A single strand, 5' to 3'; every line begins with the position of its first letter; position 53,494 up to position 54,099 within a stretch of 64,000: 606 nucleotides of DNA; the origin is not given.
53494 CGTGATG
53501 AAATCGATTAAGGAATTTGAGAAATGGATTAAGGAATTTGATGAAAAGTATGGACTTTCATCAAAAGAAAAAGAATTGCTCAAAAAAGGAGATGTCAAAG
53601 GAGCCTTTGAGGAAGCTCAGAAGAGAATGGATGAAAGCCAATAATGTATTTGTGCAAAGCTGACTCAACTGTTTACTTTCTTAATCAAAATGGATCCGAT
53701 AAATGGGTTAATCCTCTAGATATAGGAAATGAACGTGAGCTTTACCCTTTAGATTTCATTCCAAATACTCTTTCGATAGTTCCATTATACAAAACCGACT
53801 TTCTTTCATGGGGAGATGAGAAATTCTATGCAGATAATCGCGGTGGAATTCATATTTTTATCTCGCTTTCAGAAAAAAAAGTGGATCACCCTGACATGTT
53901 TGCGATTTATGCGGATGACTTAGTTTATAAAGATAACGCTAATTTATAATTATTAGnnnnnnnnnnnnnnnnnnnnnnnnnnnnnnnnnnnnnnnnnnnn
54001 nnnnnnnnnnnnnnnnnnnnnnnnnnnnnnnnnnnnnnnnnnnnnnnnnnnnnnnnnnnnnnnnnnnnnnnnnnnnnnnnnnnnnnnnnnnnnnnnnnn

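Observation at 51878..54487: Five-gene operon of unknown function bracketed by two paralogous HDxxH-x11-E (Coq4-motif) proteins, enclosing a TM2-domain protein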

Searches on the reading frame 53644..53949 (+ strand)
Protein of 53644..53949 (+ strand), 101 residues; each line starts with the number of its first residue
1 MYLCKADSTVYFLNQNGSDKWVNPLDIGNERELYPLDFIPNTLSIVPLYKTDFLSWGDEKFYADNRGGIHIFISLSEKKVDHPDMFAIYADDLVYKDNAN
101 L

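Call 3: search_protein_families(library=pfam, proteins=[window:53644-53949:+], max_evalue=1)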
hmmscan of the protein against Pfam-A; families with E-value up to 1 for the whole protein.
window:53644-53949:+ (101 aa): 0 families

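Call 4: search_protein_families(library=ncbifam, proteins=[window:53644-53949:+], max_evalue=1)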
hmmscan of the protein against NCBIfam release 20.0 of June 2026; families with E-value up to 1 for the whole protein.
window:53644-53949:+ (101 aa): 1 family
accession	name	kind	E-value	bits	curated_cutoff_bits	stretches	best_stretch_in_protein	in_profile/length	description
NF047372.1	FlcA_NTERM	equivalog_domain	0.17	12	28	0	50-68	11-29/39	periplasmic-type flagellar collar protein FlcA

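Call 41: search_protein_families(library=phrogs, proteins=[window:53644-53949:+], max_evalue=0.1)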
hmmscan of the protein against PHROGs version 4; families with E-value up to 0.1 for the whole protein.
window:53644-53949:+ (101 aa): 1 family
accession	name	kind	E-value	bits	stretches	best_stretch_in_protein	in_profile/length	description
phrog_22408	-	unknown function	0.073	14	0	60-84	28-52/74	-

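Call 53: search_protein_families(library=padloc, proteins=[window:53644-53949:+], max_evalue=0.1)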
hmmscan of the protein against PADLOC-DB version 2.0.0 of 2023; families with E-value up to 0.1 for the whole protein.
window:53644-53949:+ (101 aa): 0 families

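Call 78: search_solved_structures(query=window:53644-53946:+, max_evalue=1)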
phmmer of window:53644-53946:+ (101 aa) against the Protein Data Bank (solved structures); distinct sequences matched with E-value up to 1: 10.
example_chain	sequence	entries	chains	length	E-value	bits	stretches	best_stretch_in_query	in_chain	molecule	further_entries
6tji_A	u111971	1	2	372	5e-06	30.2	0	2-22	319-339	Cake10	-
6tjh_A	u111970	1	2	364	9.7e-06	29.2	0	2-22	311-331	Cake9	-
6tjg_A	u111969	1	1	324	5.4e-05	26.8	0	2-22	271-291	Cake8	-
7awz_A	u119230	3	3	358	0.0021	21.7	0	2-22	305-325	Scone-E | SconeE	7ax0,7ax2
6tjf_A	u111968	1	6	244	0.0026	21.4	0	2-22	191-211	Cake6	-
3hxj_A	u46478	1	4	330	0.0046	20.6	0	2-22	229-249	Pyrrolo-quinoline quinone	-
6tje_A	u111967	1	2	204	0.024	18.3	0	2-22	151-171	Cake5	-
7awy_A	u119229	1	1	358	0.034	17.8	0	2-22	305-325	Scone-R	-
6tjd_A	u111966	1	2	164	0.28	14.9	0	2-22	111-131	Cake4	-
8prj_A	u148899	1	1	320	0.81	13.4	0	2-22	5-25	v31Bagel8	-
